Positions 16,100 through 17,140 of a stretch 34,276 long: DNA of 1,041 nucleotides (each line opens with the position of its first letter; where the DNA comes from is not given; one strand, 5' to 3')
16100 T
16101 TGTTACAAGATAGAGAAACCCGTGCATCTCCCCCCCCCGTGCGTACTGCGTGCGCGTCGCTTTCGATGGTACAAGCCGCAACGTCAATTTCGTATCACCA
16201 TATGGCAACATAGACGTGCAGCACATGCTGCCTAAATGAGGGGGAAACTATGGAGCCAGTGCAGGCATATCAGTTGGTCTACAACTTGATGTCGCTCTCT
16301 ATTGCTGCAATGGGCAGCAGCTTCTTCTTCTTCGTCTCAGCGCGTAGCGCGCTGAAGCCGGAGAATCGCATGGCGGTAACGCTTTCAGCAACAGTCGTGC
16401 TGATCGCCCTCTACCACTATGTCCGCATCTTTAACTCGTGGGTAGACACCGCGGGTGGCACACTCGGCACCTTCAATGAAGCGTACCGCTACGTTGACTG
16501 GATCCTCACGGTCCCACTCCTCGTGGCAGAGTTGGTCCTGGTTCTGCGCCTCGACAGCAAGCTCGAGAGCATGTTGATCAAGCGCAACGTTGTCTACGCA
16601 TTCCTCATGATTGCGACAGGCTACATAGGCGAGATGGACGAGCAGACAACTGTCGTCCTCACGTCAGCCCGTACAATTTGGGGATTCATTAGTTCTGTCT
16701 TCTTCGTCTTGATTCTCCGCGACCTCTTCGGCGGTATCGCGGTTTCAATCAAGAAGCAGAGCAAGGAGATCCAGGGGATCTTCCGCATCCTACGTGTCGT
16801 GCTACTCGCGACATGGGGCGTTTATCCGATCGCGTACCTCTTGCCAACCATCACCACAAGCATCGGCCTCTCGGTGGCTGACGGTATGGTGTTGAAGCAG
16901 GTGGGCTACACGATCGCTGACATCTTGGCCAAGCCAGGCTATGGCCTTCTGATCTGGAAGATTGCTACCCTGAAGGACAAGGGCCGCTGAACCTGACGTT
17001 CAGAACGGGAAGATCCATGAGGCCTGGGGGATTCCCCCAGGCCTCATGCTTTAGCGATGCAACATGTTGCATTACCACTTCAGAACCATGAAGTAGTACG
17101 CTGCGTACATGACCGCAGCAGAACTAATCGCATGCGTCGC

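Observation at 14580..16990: Proton-pump rhodopsin divergently paired with a one-polypeptide carotenoid cyclase + lycopene elongase fusion, with no blh in the window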

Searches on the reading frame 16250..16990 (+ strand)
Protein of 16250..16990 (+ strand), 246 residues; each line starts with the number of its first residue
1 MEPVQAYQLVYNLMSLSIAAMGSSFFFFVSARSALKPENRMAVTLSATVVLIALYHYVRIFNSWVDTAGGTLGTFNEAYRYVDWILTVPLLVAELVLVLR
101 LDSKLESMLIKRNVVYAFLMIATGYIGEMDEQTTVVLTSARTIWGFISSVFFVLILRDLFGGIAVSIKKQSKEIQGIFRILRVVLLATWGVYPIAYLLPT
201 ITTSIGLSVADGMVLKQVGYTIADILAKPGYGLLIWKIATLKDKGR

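Call 3: search_protein_families(library=pfam, proteins=[window:16250-16990:+], max_evalue=0.01)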
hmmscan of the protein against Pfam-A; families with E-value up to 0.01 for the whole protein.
window:16250-16990:+ (246 aa): 1 family
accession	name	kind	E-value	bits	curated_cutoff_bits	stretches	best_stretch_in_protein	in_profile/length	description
PF01036.24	Bac_rhodopsin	-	3.1e-37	128.6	24.6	1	14-240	7-222/224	Bacteriorhodopsin-like protein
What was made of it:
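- On Microbial rhodopsin, xanthorhodopsin-type outward proton pump: PF01036 scores 128.6 bits (call 3).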

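Call 4: search_protein_families(library=ncbifam, proteins=[window:16250-16990:+], max_evalue=0.01)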
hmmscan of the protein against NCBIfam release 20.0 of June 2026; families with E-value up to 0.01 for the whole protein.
window:16250-16990:+ (246 aa): 0 families

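Call 20: search_solved_structures(query=window:16250-16990:+, max_evalue=1e-10, show_alignments=4)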
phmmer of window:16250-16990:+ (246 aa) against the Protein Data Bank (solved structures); distinct sequences matched with E-value up to 1e-10: 115 (the best 60 are shown).
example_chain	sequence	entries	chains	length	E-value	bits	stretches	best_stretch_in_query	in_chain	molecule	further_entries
3ddl_A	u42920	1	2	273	9.9e-55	189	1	6-243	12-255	Xanthorhodopsin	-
6nwd_A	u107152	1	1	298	3.9e-52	180.5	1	7-244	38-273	Gll0198 protein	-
9wfa_A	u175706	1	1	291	5.5e-49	170.2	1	6-242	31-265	psXR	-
9hfk_A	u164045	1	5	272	7.7e-49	169.8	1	7-243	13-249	Bacteriorhodopsin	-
7ytb_A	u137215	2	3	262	8.7e-45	156.5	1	4-243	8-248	Kin4B8 | Xanthorhodopsin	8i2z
5azd_A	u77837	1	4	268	1.4e-44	155.8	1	6-242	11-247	Bacteriorhodopsin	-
8jh0_A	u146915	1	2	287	1.6e-25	93.5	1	5-244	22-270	Xanthorhodopsin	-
8qle_A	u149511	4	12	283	5.1e-24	88.5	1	7-240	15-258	Bacteriorhodopsin-like protein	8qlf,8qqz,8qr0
9tbd_A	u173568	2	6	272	1.7e-23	86.8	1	7-240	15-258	Bacteriorhodopsin-like protein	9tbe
9tbf_A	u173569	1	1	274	1.7e-23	86.8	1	7-240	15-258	Bacteriorhodopsin-like protein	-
9jtq_A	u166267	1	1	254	3.4e-23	85.9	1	8-236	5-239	Rhodopsin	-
5jsi_A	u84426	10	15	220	2.2e-22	83.2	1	8-241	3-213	Bacteriorhodopsin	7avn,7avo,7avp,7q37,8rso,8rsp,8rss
7cri_A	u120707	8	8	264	5.4e-22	81.9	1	7-240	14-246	Chloride pumping rhodopsin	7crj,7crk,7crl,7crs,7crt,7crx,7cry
5fjg_A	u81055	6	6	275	6.2e-22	81.7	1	7-240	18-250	CHLORIDE PUMPING RHODOPSIN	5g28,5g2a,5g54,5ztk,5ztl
6rf4_A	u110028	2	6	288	6.3e-22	81.7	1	6-243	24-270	Sodium pumping rhodopsin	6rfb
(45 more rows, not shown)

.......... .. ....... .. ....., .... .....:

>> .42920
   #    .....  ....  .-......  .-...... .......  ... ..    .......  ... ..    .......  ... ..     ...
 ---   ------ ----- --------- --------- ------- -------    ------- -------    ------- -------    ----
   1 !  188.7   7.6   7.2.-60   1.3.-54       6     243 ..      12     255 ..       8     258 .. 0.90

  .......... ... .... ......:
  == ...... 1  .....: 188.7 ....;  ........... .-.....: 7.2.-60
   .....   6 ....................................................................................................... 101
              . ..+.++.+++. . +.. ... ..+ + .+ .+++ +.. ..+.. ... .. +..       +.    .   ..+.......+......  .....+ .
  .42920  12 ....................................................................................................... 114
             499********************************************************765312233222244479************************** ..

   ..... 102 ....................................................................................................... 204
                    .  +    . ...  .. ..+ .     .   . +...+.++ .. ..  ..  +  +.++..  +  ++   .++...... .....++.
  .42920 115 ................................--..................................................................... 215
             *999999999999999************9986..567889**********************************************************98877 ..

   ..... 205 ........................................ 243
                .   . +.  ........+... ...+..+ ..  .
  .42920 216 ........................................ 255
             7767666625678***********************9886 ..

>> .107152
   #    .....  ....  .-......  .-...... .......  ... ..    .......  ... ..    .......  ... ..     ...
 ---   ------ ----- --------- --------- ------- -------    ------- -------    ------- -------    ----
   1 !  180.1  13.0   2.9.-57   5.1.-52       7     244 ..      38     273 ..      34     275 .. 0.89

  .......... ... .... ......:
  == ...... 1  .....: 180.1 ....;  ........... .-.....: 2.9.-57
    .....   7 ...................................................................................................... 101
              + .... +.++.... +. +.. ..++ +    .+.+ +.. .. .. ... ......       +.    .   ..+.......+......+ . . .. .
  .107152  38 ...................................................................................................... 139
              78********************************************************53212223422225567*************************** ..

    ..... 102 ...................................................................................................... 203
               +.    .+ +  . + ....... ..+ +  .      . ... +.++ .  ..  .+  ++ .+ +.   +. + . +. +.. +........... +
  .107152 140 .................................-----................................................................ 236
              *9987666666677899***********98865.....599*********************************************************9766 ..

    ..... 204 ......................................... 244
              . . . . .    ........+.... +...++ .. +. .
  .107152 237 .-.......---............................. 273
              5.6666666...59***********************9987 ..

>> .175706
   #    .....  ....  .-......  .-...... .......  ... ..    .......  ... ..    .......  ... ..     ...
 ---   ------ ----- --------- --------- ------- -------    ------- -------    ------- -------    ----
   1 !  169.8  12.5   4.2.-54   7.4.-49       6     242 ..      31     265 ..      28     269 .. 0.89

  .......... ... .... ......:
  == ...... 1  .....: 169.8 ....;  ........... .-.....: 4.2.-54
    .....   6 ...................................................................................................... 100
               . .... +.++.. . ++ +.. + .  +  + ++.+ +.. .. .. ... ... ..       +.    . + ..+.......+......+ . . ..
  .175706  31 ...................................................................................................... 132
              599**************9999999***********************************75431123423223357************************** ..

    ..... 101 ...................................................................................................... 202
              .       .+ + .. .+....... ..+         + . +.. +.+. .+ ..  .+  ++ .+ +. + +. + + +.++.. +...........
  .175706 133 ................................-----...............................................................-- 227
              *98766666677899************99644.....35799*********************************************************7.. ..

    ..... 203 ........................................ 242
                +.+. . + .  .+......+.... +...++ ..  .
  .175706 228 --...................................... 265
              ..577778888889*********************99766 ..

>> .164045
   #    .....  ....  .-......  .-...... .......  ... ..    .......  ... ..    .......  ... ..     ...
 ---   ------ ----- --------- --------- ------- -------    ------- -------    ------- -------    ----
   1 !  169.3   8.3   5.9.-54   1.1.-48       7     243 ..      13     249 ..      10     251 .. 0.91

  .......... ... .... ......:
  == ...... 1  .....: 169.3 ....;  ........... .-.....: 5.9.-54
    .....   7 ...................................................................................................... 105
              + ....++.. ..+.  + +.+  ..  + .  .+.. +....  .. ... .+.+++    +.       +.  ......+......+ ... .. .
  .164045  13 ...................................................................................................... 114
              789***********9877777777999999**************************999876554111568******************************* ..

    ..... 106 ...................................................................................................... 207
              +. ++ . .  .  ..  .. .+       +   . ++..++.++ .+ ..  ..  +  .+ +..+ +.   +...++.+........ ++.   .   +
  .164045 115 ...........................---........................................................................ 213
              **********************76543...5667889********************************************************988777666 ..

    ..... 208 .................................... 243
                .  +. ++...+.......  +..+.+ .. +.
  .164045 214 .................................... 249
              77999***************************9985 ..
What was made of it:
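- Closest known: Salinibacter ruber xanthorhodopsin with salinixanthin. Same: These are the closest solved structures (189, 180 and 156 bits, call 20).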

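Call 37: find_homologous_proteins(query=window:16250-16990:+, max_evalue=1e-20)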
Query window:16250-16990:+ (246 aa): 4825 proteins with E <= 1e-20 among 6833 candidates; the best 120 are listed.
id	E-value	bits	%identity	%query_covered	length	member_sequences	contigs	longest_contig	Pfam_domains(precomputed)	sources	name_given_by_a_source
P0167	4.5e-142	490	94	100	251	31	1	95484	PF01036.25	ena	-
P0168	3.2e-138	477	93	100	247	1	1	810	PF01036.25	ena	-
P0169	6.5e-133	460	87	100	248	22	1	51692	PF01036.25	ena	-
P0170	1.4e-127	442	84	100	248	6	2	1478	PF01036.25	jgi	jgi:bacteriorhodopsin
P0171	1.0e-126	439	83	100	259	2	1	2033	PF01036.25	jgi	jgi:bacteriorhodopsin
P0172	3.0e-126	438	83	100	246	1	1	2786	PF01036.25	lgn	-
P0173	7.9e-126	436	83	100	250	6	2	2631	PF01036.25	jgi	jgi:bacteriorhodopsin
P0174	1.0e-125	436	83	100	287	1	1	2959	PF01036.25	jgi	-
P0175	3.0e-125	435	83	100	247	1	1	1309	PF01036.25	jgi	jgi:bacteriorhodopsin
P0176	3.3e-124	431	82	100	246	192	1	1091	PF01036.25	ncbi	-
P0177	3.1e-122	425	80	100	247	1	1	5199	PF01036.25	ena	-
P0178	3.2e-122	425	80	100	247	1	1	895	PF01036.25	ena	-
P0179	4.4e-122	424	80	100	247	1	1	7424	PF01036.25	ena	-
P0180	7.9e-122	423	80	100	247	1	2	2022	PF01036.25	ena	-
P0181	8.2e-122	423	80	100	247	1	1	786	PF01036.25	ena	-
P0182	8.6e-122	423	81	100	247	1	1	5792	PF01036.25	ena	-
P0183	8.7e-122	423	79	100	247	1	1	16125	PF01036.25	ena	-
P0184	8.8e-122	423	81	100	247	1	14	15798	PF01036.25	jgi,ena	-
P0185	9.0e-122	423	80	100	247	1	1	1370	PF01036.25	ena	-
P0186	1.1e-121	423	80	100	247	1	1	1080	PF01036.25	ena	-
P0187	1.2e-121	423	80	100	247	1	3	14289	PF01036.25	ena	-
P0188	1.2e-121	423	81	100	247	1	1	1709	PF01036.25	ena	-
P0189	1.2e-121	423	80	100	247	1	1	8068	PF01036.25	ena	-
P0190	1.2e-121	423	80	100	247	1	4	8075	PF01036.25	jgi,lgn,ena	-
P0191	1.2e-121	423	80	100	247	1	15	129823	PF01036.25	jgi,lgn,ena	-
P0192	1.2e-121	423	81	100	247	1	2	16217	PF01036.25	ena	-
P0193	1.3e-121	423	81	100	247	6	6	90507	PF01036.25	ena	-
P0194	1.6e-121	422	82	99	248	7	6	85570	PF01036.25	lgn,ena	-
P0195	1.7e-121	422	80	100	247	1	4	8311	PF01036.25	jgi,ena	-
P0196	1.7e-121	422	80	100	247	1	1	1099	PF01036.25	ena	-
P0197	2.1e-121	422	80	100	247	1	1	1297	PF01036.25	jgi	-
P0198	2.2e-121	422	80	100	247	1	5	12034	PF01036.25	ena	-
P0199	2.3e-121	422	80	100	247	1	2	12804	PF01036.25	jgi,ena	-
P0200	2.8e-121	422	81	100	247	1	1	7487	PF01036.25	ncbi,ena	-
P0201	2.9e-121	422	80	100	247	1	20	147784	PF01036.25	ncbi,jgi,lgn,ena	-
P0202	2.9e-121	421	82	99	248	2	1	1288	PF01036.25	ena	-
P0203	2.9e-121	421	80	100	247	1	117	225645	PF01036.25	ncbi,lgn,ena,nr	ncbi:MAG: xanthorhodopsin [Candidatus Limnocylindrus sp. ZSMar2m-chloro-G89]|nr:MAG: xanthorhodopsin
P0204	3.0e-121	421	80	100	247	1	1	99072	PF01036.25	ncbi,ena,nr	ncbi:MAG: bacteriorhodopsin [Chloroflexi bacterium]|nr:bacteriorhodopsin [Chloroflexota bacterium]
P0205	3.0e-121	421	80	100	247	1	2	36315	PF01036.25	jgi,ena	-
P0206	3.1e-121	421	80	100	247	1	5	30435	PF01036.25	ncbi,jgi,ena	-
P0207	3.3e-121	421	80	100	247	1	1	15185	PF01036.25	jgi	-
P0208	3.5e-121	421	81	100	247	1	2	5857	PF01036.25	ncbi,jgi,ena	jgi:bacteriorhodopsin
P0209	3.8e-121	421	80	100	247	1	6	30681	PF01036.25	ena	-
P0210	4.0e-121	421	80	100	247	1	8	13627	PF01036.25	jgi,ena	-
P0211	4.0e-121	421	79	100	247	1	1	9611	PF01036.25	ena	-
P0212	4.0e-121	421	79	100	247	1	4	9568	PF01036.25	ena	-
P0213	4.0e-121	421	79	100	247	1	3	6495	PF01036.25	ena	-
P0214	4.2e-121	421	79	100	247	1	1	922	PF01036.25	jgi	-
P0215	4.4e-121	421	80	100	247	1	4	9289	PF01036.25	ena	-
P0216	5.2e-121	421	79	100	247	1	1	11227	PF01036.25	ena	-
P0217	5.2e-121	421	79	100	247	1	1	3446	PF01036.25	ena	-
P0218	5.5e-121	421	79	100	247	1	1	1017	PF01036.25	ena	-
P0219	5.6e-121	421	80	100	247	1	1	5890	PF01036.25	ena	-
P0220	5.6e-121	421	80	100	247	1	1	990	PF01036.25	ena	-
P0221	5.7e-121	421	80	100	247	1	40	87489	PF01036.25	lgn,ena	-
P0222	7.5e-121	420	80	100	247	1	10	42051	PF01036.25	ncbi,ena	-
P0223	7.9e-121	420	79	100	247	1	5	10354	PF01036.25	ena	-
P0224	8.0e-121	420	79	100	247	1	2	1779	PF01036.25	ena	-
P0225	8.0e-121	420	79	100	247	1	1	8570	PF01036.25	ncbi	-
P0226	9.9e-121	420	80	100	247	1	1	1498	PF01036.25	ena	-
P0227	1.0e-120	420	79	100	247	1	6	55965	PF01036.25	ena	-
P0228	1.3e-120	419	79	100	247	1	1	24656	PF01036.25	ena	-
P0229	1.3e-120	419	79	100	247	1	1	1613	PF01036.25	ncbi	-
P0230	1.4e-120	419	79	100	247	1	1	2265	PF01036.25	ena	-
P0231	1.5e-120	419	80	100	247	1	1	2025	PF01036.25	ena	-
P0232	1.6e-120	419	80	99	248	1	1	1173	PF01036.25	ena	-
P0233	1.7e-120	419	80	100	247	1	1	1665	PF01036.25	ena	-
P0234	1.8e-120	419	79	100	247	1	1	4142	PF01036.25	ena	-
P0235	1.8e-120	419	79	100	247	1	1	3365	PF01036.25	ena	-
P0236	1.9e-120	419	80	100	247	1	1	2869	PF01036.25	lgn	-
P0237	2.0e-120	419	76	100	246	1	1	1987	PF01036.25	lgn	-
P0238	2.0e-120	419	79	100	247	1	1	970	PF01036.25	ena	-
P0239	2.3e-120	419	79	100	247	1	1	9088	PF01036.25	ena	-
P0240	2.3e-120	419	80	100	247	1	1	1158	PF01036.25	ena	-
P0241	2.4e-120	418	79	100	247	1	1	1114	PF01036.25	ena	-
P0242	2.4e-120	418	79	100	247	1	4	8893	PF01036.25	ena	-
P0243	2.4e-120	418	79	100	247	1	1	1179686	PF01036.25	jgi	jgi:bacteriorhodopsin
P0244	2.5e-120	418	79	100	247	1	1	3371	PF01036.25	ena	-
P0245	3.0e-120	418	81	98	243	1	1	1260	PF01036.25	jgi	-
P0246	3.2e-120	418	78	100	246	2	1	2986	PF01036.25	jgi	-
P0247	3.4e-120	418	80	100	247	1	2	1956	PF01036.25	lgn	-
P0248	3.5e-120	418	79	100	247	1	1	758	PF01036.25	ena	-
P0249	3.5e-120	418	79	100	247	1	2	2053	PF01036.25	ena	-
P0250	4.8e-120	418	79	100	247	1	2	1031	PF01036.25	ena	-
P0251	4.8e-120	417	79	100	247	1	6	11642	PF01036.25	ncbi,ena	-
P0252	5.2e-120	417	79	100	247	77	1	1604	PF01036.25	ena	-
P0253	6.6e-120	417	78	100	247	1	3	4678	PF01036.25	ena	-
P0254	6.6e-120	417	78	100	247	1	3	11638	PF01036.25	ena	-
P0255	7.9e-120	417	80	99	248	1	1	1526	PF01036.25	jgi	jgi:bacteriorhodopsin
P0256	8.2e-120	417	76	100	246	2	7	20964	PF01036.25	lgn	-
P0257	9.0e-120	417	79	100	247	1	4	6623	PF01036.25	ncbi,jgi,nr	ncbi:MAG: bacteriorhodopsin [Chloroflexi bacterium]|nr:bacteriorhodopsin [Chloroflexota bacterium]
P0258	9.1e-120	417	78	100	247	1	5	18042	PF01036.25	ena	-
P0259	2.2e-119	415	75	100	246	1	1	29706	PF01036.25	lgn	-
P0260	3.8e-119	415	78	100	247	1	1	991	PF01036.25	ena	-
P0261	5.4e-119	414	80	99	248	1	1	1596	PF01036.25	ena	-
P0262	6.1e-118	411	81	99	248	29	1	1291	PF01036.25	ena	-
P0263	7.2e-117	407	78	99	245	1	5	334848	PF01036.25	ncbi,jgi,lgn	jgi:bacteriorhodopsin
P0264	9.4e-117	407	79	99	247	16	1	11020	PF01036.25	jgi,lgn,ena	jgi:bacteriorhodopsin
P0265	2.5e-116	405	79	99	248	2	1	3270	PF01036.25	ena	-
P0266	2.7e-116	405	78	99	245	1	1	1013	PF01036.25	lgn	-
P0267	2.7e-116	405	79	100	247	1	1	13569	PF01036.25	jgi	-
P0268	2.8e-116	405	80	99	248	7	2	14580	PF01036.25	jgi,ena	jgi:bacteriorhodopsin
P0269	4.0e-116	405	82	95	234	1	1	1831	PF01036.25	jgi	-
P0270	4.1e-116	405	79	99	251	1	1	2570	PF01036.25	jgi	-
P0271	4.5e-116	405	82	95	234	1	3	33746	PF01036.25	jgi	jgi:bacteriorhodopsin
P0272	4.5e-116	405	82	95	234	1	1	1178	PF01036.25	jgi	jgi:bacteriorhodopsin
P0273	6.1e-116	404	81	95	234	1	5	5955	PF01036.25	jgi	jgi:bacteriorhodopsin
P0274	6.2e-116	404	81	95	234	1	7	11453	PF01036.25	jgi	jgi:bacteriorhodopsin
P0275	8.0e-116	404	77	99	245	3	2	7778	PF01036.25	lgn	-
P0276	1.5e-115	403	81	95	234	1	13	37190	PF01036.25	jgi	jgi:bacteriorhodopsin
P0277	1.5e-115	403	81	95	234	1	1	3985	PF01036.25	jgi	jgi:bacteriorhodopsin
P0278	1.5e-115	403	81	95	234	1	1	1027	PF01036.25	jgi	-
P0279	1.6e-115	403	81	95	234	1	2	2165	PF01036.25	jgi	-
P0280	1.7e-115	403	80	99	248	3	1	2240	PF01036.25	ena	-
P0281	1.7e-115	403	80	99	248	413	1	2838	PF01036.25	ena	-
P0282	1.8e-115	403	82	95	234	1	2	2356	PF01036.25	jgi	jgi:bacteriorhodopsin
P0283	2.0e-115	402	81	95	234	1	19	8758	PF01036.25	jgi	jgi:bacteriorhodopsin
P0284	2.1e-115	402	81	95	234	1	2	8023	PF01036.25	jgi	jgi:bacteriorhodopsin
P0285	2.1e-115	402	80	95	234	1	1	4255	PF01036.25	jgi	jgi:bacteriorhodopsin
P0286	2.9e-115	402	81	95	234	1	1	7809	PF01036.25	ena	-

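Call 64: search_dna_similar(query=window:16250-16990:+, collection=plasmids, mode=protein, max_rows=15)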
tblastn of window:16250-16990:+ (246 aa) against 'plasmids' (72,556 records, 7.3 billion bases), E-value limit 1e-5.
Records with a match: 2; places in all: 2; records where one place covers at least 80% of the query: 2.
Best place of each record, by identity: <60% 2.
By first word of the organism name: Polymorphobacter 2.
By predicted mobility (MOB-suite, as given by PLSDB): non-mobilizable 2.
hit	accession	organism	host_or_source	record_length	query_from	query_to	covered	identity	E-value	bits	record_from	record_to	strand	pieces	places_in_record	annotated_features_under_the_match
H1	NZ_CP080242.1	Polymorphobacter sp. PAMC 29334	Megaspora,lichen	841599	4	243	98%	39.7%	7e-32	130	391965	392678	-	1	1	bacteriorhodopsin-like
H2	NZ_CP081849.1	Polymorphobacter megasporae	Megaspora,lichen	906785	4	243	98%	39.6%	4e-32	130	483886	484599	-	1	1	bacteriorhodopsin-like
